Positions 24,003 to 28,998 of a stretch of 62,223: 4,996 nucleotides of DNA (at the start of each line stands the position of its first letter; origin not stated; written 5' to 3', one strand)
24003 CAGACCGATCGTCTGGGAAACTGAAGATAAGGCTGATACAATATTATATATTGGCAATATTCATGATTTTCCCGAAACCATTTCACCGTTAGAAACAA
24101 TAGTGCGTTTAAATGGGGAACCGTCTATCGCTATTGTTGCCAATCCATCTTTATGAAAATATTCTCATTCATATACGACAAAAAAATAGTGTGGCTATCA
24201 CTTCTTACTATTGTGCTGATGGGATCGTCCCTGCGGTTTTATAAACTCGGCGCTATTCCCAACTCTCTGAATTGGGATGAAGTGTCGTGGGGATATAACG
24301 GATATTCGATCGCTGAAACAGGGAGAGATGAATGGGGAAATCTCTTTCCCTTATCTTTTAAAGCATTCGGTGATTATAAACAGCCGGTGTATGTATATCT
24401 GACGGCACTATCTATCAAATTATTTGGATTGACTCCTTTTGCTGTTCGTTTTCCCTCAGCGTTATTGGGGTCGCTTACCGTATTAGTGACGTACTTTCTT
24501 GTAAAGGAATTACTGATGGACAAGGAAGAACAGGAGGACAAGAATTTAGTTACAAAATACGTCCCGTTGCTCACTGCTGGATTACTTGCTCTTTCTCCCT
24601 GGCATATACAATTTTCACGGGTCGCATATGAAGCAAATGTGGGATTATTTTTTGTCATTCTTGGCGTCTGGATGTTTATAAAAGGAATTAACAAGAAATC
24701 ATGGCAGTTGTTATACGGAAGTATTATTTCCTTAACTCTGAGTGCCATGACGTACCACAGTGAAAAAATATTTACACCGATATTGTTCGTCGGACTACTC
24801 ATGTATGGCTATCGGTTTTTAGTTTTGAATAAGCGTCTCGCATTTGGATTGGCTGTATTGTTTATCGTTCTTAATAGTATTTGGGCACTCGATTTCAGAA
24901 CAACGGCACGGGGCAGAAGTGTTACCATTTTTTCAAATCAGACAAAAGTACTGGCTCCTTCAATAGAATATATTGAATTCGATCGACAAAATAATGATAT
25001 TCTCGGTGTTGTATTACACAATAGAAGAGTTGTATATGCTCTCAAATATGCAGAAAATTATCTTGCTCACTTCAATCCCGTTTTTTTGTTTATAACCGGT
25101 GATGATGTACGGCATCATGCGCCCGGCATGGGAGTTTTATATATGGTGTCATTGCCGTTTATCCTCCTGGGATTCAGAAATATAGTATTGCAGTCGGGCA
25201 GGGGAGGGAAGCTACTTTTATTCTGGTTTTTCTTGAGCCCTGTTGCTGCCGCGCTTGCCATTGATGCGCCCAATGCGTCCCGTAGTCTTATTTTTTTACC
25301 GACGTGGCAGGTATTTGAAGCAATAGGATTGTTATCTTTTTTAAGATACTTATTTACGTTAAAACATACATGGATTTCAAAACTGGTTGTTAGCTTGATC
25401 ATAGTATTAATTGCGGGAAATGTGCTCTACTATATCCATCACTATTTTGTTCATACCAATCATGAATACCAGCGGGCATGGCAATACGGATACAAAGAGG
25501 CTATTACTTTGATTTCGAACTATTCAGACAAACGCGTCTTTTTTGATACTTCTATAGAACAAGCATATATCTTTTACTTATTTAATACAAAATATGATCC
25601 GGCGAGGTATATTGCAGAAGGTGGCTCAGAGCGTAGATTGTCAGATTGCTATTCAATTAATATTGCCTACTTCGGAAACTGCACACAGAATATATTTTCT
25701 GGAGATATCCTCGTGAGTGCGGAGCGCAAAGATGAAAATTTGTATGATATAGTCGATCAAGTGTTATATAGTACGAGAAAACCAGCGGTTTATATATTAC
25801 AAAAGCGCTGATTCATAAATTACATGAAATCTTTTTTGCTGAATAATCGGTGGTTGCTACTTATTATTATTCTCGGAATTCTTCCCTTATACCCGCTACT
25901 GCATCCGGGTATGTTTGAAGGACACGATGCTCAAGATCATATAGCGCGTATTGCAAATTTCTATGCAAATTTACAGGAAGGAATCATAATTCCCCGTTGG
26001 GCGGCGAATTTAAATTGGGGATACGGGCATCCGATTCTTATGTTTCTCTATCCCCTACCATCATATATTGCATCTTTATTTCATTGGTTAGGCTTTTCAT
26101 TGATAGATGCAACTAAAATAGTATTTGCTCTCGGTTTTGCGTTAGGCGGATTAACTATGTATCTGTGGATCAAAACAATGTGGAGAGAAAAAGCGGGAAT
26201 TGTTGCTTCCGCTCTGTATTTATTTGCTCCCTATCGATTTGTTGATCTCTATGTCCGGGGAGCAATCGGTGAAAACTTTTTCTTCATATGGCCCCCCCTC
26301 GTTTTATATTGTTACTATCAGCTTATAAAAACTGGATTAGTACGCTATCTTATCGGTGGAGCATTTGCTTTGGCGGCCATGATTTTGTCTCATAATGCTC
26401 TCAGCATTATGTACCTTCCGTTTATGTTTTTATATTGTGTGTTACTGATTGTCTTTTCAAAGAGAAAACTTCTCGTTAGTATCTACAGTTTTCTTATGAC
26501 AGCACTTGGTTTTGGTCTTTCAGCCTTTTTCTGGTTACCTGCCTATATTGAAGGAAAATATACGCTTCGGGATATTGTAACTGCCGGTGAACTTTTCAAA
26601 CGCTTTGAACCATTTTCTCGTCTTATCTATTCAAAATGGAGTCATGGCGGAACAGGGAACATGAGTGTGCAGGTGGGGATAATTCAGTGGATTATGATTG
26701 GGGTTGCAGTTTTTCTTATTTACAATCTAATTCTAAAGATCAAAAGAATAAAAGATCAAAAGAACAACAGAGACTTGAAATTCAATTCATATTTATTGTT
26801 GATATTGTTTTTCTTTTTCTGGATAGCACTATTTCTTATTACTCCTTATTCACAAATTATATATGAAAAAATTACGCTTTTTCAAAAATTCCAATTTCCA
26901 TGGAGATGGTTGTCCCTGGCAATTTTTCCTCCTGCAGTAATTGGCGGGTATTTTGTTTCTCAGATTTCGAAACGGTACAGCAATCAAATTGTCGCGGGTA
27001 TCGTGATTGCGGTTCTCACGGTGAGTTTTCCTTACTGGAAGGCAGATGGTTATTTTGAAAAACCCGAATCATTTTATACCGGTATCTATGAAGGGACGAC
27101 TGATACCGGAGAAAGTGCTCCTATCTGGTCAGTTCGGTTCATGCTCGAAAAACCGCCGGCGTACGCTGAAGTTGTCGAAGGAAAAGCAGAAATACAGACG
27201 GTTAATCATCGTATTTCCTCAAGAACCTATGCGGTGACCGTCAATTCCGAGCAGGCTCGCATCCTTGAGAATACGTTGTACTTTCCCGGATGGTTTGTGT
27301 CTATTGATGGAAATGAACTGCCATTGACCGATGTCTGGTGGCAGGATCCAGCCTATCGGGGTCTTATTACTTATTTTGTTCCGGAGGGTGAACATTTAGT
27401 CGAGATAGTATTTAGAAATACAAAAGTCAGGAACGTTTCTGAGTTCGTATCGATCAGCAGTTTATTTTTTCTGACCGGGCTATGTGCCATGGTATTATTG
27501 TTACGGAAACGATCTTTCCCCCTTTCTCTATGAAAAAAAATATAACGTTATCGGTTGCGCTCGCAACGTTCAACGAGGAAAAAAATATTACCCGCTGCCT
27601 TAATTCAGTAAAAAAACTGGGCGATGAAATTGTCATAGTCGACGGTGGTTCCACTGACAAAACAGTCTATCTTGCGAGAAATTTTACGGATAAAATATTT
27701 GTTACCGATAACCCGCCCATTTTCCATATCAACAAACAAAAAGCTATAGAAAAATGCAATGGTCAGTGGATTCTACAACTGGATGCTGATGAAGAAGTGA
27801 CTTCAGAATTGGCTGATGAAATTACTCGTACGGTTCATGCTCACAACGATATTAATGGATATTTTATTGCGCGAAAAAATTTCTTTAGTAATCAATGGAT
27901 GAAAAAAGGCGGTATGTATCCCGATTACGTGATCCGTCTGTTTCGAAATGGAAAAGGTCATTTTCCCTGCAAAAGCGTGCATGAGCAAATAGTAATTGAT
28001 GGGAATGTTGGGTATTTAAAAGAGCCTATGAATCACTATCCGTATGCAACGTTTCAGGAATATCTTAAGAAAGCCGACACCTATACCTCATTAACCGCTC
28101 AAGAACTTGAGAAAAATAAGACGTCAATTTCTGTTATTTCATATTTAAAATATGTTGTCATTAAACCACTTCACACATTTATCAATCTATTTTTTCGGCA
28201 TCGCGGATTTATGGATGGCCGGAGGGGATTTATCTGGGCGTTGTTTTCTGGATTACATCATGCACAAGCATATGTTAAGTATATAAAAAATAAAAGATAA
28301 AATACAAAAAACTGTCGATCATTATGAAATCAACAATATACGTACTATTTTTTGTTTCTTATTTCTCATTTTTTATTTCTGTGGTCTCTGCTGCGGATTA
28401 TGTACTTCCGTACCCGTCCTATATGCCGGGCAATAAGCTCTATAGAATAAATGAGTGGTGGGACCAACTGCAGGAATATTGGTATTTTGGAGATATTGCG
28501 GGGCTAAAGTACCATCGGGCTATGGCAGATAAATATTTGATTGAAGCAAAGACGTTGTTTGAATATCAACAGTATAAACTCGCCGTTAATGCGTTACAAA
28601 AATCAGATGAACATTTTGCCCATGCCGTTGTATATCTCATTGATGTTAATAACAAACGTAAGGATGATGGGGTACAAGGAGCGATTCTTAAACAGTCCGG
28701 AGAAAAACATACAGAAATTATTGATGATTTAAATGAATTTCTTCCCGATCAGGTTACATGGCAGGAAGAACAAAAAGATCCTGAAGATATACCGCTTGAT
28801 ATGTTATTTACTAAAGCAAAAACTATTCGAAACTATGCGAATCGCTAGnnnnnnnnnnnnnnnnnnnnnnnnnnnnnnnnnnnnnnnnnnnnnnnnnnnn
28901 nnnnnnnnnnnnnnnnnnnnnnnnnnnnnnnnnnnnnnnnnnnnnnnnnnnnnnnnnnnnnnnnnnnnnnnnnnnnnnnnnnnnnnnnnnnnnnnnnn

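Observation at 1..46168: Nineteen GT-C-fold membrane glycosyltransferase genes from at least 7 families packed into ~46 kb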

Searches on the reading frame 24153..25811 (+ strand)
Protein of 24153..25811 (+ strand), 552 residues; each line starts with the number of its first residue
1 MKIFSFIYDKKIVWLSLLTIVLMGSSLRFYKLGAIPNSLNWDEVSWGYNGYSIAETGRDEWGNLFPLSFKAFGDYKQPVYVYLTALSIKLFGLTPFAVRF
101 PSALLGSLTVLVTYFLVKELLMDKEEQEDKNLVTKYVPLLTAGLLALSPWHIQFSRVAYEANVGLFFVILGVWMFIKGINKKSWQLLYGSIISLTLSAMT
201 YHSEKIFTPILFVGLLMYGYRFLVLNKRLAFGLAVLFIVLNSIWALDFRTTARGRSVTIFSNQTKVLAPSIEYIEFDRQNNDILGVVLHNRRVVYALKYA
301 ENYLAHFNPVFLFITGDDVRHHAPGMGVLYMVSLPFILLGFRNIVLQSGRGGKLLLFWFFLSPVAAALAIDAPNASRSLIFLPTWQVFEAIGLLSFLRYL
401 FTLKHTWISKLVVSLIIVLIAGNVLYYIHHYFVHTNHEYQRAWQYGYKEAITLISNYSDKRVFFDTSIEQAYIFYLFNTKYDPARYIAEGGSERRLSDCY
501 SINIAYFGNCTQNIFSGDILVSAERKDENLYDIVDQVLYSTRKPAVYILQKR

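Call 5: search_protein_families(library=pfam, max_evalue=0.01, proteins=[window:24153-25811:+])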
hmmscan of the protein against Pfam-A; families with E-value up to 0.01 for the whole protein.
window:24153-25811:+ (552 aa): 1 family
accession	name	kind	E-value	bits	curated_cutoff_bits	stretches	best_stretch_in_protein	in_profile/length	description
PF13231.12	PMT_2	-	7.8e-09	36.4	26.1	1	78-244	4-160/160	Dolichyl-phosphate-mannose-protein mannosyltransferase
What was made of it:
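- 24153..25811 (+): PMT_2 GT-C, group A paralog 5. Pfam PMT_2 36.4 bits (call 5).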

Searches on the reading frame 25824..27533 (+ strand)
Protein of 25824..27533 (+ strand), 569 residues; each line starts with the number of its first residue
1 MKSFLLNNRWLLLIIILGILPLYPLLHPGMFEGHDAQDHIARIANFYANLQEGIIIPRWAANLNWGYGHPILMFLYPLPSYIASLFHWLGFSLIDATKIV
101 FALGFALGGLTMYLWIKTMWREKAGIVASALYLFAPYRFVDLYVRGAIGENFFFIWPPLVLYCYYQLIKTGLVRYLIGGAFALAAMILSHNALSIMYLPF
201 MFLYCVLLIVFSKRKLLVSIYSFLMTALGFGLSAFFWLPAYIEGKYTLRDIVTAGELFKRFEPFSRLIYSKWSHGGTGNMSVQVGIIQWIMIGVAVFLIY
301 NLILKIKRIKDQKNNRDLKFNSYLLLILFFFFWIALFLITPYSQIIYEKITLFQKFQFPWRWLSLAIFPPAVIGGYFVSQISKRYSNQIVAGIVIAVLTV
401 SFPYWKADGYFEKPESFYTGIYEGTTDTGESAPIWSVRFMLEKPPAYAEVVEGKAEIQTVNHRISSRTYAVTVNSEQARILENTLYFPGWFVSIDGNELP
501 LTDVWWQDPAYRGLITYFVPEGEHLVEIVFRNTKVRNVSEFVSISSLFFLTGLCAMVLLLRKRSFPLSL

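Call 5: search_protein_families(library=pfam, max_evalue=0.01, proteins=[window:25824-27533:+])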
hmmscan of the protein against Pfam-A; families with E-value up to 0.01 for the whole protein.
window:25824-27533:+ (569 aa): 2 families
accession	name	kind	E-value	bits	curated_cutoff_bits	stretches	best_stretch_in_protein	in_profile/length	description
PF10131.15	PTPS_related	-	3.3e-16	59.3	26.4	1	76-413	4-315/621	6-pyruvoyl-tetrahydropterin synthase related domain; membrane protein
PF13231.12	PMT_2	-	0.0025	18.5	26.1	1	77-230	4-151/160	Dolichyl-phosphate-mannose-protein mannosyltransferase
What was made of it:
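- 25824..27533 (+): PTPS_related GT-C. Pfam PF10131 59.3 bits (call 5).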

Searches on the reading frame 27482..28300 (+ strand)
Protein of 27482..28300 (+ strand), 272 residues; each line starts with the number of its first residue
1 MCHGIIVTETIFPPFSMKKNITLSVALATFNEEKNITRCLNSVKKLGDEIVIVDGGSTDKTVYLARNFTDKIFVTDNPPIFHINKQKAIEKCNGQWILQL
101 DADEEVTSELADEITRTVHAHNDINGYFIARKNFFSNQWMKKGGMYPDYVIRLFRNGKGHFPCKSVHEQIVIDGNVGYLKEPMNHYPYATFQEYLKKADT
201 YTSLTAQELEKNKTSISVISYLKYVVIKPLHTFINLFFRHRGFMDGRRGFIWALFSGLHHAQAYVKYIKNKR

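Call 6: search_protein_families(library=pfam, max_evalue=0.01, proteins=[window:27482-28300:+])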
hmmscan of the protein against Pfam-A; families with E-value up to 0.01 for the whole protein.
window:27482-28300:+ (272 aa): 2 families
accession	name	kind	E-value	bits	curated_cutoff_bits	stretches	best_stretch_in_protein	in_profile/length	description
PF00535.33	Glycos_transf_2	-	2.1e-20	73.8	23.3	1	24-183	1-164/168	Glycosyl transferase family 2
PF13704.12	Glyco_tranf_2_4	-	0.0009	20.1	27.5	1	31-108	2-86/98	Glycosyl transferase family 2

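Call 50: search_protein_families(library=ncbifam, max_evalue=0.00001, proteins=[window:27482-28300:+])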
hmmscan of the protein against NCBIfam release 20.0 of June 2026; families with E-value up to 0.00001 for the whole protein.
window:27482-28300:+ (272 aa): 5 families
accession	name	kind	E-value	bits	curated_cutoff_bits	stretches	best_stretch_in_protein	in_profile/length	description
TIGR04283.1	glyco_like_mftF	equivalog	2.8e-12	46.7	182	1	23-130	1-109/221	TIGR04283 family arsenosugar biosynthesis glycosyltransferase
TIGR04195.1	S_glycosyl_SunS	equivalog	1e-11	44.4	350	1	22-116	58-153/421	SunS family peptide S-glycosyltransferase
NF007482.0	PRK10073.1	equivalog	6.2e-07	28.7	423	1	17-114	2-106/334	glycosyltransferase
NF010496.0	PRK13915.1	equivalog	1.5e-06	27.5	262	1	16-74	26-90/307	glucosyl-3-phosphoglycerate synthase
TIGR04182.1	glyco_TIGR04182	equivalog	3.2e-06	26.8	325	1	24-115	3-94/293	S-layer glycoprotein N-glycosyltransferase AglJ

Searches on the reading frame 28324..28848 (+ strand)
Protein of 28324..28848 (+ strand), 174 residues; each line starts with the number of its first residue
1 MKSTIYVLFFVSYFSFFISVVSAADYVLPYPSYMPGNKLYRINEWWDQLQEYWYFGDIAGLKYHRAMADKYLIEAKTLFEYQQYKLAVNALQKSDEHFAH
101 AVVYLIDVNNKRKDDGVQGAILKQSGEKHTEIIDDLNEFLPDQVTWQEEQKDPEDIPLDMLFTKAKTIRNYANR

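Call 6: search_protein_families(library=pfam, max_evalue=0.01, proteins=[window:28324-28848:+])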
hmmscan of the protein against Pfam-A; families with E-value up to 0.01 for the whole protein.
window:28324-28848:+ (174 aa): 2 families
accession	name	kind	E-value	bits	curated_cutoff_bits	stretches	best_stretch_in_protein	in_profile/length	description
PF18915.5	DUF5667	-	1.8e-06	28.7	27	1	34-143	3-99/99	Domain of unknown function (DUF5667)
PF05168.19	HEPN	-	0.0029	18.2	22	1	64-114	4-54/117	HEPN domain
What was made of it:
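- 28324..28848 (+): Small secreted DUF5667 protein, conserved partner upstream of the MptA-like GT-C. Pfam DUF5667 (call 6).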
